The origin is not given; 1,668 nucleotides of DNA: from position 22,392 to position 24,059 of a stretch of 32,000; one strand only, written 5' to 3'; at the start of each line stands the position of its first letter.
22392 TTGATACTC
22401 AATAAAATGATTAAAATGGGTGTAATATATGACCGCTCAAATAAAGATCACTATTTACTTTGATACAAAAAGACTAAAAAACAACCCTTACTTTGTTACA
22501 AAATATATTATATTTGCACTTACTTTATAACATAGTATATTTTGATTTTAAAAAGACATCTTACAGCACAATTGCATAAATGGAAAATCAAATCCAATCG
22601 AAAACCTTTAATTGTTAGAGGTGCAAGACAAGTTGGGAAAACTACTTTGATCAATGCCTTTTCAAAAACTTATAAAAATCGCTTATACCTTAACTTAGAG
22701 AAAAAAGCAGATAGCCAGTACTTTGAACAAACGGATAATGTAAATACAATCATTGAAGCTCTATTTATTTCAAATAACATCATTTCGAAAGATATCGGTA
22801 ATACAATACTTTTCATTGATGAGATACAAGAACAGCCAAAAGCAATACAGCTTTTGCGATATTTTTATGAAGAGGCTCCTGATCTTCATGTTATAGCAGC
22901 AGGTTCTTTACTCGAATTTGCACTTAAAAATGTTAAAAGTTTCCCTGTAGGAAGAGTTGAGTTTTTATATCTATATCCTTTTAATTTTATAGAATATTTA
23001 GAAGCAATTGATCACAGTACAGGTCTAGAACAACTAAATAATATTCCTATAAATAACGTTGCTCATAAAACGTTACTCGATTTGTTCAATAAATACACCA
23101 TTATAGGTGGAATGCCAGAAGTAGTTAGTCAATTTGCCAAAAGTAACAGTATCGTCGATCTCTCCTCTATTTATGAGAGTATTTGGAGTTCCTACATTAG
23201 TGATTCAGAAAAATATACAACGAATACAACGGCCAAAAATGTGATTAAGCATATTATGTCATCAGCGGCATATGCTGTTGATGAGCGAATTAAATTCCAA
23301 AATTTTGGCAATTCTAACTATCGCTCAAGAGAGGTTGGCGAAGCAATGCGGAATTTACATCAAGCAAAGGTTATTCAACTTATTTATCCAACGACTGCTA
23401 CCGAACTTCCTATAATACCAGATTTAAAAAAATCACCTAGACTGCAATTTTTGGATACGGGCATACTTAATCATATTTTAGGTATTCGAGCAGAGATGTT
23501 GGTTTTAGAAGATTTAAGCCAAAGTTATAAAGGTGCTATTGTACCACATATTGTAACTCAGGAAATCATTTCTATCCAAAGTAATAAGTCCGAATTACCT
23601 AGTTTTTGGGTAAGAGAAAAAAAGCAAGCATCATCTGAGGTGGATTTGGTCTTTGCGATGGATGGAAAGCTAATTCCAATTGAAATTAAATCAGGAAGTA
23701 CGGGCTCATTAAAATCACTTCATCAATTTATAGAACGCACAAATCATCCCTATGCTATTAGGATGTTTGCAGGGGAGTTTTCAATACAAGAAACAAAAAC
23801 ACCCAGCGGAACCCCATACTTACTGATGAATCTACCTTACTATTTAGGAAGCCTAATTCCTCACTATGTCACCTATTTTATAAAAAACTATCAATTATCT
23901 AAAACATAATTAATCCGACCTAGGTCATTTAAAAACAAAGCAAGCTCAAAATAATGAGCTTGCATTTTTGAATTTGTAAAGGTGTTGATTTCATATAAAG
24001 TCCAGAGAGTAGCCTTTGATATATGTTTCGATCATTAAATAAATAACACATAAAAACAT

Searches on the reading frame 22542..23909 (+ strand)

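Call 25: search_protein_families(library=pfam, proteins=[window:22542-23909:+], max_evalue=0.001)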
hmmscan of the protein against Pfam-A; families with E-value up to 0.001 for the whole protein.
window:22542-23909:+ (455 aa): 2 families
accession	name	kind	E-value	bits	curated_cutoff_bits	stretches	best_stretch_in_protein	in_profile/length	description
PF13173.12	AAA_14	-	8.1e-28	97.5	27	1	20-153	2-129/129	AAA domain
PF13635.12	DUF4143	-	3.6e-19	69.5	28.1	1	224-385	6-160/160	Domain of unknown function (DUF4143)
